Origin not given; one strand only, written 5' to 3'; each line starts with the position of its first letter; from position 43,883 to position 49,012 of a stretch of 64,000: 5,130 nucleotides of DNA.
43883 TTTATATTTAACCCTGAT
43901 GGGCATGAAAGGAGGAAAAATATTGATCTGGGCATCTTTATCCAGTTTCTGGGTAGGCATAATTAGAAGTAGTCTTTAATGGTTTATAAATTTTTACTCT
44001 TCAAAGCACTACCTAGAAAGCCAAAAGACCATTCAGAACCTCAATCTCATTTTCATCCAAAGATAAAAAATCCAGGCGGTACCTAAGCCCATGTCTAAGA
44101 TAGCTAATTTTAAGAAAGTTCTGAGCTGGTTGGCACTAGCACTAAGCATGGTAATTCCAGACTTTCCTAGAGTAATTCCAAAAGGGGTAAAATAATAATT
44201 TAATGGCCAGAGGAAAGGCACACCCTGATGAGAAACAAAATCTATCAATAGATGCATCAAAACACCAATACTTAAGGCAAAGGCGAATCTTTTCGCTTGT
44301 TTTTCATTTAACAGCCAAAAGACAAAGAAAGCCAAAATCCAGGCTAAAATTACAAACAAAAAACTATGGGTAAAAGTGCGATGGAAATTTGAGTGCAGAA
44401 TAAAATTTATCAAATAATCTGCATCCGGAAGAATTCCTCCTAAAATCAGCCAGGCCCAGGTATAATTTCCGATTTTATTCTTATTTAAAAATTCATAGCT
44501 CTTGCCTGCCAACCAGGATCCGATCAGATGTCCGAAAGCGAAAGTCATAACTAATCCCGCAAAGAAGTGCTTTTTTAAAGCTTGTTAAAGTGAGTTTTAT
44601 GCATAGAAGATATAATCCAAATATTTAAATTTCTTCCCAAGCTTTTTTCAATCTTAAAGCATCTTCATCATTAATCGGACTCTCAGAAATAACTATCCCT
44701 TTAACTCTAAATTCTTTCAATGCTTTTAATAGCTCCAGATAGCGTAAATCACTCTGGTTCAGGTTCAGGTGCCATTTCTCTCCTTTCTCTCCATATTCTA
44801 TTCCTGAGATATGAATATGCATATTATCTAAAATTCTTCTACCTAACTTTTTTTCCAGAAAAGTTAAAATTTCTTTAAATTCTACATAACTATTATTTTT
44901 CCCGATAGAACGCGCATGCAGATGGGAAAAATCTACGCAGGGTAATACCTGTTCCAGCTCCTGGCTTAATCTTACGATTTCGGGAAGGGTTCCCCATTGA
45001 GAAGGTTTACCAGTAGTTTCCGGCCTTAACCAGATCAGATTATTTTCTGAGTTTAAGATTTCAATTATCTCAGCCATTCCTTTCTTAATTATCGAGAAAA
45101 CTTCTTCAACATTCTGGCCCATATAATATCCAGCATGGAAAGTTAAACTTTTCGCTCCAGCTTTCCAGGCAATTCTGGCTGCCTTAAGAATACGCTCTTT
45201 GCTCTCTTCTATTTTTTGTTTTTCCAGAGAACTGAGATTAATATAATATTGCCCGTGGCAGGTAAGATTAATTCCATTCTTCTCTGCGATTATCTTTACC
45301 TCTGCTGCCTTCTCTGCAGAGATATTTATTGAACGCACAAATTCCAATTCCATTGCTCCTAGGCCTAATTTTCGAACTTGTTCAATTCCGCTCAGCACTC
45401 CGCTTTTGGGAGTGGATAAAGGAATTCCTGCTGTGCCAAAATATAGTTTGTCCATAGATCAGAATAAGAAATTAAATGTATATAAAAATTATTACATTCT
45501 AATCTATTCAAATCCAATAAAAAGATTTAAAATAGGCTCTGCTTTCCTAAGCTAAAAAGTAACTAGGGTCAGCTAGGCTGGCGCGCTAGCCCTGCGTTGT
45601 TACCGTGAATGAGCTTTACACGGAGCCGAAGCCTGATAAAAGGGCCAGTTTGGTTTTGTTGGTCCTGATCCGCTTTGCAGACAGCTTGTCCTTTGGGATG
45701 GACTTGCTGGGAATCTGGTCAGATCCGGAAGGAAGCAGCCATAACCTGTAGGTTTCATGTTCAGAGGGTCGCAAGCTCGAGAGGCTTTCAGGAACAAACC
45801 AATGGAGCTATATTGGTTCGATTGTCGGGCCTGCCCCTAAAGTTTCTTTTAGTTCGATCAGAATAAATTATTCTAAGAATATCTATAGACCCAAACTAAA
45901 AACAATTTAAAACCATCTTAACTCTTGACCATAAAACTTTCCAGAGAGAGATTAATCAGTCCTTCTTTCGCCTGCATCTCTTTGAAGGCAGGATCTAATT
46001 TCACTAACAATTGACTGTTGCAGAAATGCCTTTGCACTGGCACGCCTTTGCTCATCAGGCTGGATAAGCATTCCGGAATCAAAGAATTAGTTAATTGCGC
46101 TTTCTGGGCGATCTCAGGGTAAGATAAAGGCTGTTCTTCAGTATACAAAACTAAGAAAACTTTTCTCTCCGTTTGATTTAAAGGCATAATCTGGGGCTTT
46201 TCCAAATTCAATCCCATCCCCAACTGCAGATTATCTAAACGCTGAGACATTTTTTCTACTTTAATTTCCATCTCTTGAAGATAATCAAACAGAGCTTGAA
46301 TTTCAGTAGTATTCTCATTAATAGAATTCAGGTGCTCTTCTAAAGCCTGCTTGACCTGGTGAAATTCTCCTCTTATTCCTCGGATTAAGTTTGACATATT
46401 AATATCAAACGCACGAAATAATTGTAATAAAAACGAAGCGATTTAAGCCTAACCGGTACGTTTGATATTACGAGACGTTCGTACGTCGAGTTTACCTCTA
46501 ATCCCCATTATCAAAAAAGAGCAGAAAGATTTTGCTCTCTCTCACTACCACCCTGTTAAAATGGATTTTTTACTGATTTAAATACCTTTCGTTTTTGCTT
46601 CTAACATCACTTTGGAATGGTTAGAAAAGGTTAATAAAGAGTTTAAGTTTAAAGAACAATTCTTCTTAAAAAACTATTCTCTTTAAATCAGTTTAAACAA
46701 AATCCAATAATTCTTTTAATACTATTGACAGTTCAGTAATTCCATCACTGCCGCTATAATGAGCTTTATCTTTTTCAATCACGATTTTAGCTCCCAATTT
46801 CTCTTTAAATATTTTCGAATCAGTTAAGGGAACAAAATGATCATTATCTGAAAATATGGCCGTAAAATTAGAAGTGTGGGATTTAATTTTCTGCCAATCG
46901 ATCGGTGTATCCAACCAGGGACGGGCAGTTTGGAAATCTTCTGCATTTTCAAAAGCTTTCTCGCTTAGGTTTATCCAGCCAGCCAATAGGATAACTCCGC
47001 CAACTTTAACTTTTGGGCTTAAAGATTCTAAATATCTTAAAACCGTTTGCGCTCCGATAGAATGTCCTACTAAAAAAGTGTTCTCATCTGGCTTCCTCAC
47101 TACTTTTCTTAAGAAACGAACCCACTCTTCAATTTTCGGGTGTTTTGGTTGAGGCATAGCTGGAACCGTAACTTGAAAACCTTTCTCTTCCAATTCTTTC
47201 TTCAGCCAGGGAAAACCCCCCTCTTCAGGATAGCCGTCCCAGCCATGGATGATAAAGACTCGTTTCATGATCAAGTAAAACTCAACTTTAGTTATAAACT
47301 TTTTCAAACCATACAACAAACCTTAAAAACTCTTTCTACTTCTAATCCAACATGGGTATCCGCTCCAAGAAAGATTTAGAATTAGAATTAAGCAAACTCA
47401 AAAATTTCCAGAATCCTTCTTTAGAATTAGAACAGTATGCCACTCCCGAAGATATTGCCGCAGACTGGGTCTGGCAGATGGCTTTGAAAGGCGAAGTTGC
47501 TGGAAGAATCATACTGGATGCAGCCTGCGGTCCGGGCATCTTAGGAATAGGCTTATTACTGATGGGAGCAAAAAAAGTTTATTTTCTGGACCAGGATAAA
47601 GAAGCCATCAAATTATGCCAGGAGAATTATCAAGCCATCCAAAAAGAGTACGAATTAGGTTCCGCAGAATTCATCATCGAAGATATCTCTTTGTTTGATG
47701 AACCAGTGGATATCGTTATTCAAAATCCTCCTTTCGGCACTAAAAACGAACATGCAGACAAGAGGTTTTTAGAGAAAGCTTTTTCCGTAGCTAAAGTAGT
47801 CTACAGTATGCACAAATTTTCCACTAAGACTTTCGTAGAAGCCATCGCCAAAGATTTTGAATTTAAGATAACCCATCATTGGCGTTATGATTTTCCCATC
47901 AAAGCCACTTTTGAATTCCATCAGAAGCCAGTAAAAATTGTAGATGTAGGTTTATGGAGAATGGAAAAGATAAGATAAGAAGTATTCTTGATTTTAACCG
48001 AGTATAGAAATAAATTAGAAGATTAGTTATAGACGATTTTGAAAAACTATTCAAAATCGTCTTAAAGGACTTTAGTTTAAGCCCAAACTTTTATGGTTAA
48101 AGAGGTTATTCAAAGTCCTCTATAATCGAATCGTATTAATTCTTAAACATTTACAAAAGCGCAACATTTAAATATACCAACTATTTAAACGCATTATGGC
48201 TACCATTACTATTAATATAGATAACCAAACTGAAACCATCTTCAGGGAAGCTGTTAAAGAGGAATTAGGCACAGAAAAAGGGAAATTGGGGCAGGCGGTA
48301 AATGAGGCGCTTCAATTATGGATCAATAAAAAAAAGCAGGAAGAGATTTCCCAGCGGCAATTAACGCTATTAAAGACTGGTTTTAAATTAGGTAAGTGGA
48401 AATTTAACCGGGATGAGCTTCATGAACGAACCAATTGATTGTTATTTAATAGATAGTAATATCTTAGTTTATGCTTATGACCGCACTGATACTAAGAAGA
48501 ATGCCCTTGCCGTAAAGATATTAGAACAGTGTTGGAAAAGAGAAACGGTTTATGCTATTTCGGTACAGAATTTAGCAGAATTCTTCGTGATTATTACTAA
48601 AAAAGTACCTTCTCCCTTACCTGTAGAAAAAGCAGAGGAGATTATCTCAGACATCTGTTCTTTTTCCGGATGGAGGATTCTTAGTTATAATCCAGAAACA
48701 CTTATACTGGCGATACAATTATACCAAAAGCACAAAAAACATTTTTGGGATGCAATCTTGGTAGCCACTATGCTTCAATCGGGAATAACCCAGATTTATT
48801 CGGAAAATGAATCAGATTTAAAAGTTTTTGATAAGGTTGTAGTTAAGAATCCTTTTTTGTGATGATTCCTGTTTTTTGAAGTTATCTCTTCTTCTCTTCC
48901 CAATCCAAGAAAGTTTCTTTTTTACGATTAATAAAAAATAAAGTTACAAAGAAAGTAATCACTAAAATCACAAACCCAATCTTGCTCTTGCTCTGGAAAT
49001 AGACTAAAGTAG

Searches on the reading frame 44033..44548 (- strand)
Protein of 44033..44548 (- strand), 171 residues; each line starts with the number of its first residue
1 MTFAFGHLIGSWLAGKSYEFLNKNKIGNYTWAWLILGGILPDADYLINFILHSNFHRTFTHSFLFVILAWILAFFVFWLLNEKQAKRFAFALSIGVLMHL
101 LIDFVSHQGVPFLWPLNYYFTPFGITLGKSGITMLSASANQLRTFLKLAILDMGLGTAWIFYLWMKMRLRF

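Call 44: search_protein_families(library=pfam, proteins=[window:44033-44548:-], max_evalue=0.001)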
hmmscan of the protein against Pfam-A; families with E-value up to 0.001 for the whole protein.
window:44033-44548:- (171 aa): 2 families
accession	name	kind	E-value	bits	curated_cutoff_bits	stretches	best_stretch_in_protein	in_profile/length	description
PF04307.19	YdjM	-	1.2e-19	70.9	29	1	6-162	5-171/176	YdjM inner membrane protein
PF00882.24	Zn_dep_PLPC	-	3.9e-08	33.9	26.8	1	25-117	21-98/167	Zinc dependent phospholipase C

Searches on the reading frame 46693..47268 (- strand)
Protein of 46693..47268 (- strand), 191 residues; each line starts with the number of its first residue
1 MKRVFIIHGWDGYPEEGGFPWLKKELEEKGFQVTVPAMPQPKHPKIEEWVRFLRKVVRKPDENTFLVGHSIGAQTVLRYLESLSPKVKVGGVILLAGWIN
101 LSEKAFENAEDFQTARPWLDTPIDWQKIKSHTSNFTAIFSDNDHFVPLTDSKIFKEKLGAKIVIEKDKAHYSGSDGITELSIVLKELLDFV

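Call 44: search_protein_families(library=pfam, proteins=[window:46693-47268:-], max_evalue=0.001)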
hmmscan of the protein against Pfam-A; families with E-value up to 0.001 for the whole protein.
window:46693-47268:- (191 aa): 6 families
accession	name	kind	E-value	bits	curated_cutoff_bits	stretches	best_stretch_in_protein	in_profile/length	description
PF06821.19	Ser_hydrolase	-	7.7e-19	68.7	22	1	5-184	2-167/172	Serine hydrolase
PF10230.15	LIDHydrolase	-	1.2e-07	32.2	27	1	46-101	65-122/262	Lipid-droplet associated hydrolase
PF12146.15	Hydrolase_4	-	2.9e-06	27.2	27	1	52-145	65-155/239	Serine aminopeptidase, S33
PF00561.26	Abhydrolase_1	-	9.8e-06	25.8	25.8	1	4-118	3-119/245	alpha/beta hydrolase fold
PF12697.13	Abhydrolase_6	-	6.1e-05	24.2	26.3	1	40-122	42-111/217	Alpha/beta hydrolase family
PF08538.16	DUF1749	-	0.0002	21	24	1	46-97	87-142/299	Protein of unknown function (DUF1749)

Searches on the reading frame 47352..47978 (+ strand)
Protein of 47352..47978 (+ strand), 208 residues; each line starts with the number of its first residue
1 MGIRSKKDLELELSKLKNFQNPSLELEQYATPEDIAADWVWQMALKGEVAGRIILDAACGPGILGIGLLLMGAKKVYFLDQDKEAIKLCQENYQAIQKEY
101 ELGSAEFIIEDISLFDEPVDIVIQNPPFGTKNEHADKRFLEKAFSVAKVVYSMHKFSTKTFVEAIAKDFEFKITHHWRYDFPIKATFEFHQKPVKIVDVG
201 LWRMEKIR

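Call 44: search_protein_families(library=pfam, proteins=[window:47352-47978:+], max_evalue=0.001)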
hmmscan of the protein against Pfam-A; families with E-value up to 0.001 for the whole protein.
window:47352-47978:+ (208 aa): 7 families
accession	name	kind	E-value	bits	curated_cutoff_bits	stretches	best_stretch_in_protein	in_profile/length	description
PF05175.20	MTS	-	1.8e-11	44.5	23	1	50-143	31-126/170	Methyltransferase small domain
PF03602.21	Cons_hypoth95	-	4.1e-09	36.8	24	1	45-141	36-137/182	Conserved hypothetical protein 95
PF06325.19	PrmA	-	6.5e-09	36.1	22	1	50-125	161-233/296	Ribosomal protein L11 methyltransferase (PrmA)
PF13847.12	Methyltransf_31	-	6.1e-08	32.9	27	1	52-167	5-124/145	Methyltransferase domain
PF13649.12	Methyltransf_25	-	2.1e-07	32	27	1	54-148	1-94/97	Methyltransferase domain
PF01170.24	UPF0020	-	7.8e-05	22.9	22.3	1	75-135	78-138/197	RMKL-like, methyltransferase domain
PF02384.22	N6_Mtase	-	0.00024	21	20.4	1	28-142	27-153/311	N-6 DNA Methylase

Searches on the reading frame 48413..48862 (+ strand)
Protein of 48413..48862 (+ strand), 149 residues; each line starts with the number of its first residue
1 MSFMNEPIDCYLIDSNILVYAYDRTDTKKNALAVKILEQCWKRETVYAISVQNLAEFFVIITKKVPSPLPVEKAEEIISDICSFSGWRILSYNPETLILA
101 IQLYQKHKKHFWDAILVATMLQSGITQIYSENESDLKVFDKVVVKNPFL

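Call 44: search_protein_families(library=pfam, proteins=[window:48413-48862:+], max_evalue=0.001)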
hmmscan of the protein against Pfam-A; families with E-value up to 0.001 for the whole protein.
window:48413-48862:+ (149 aa): 1 family
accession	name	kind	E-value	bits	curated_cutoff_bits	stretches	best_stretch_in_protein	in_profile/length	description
PF01850.27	PIN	-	3.9e-11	44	23.6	1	11-133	1-112/120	PIN domain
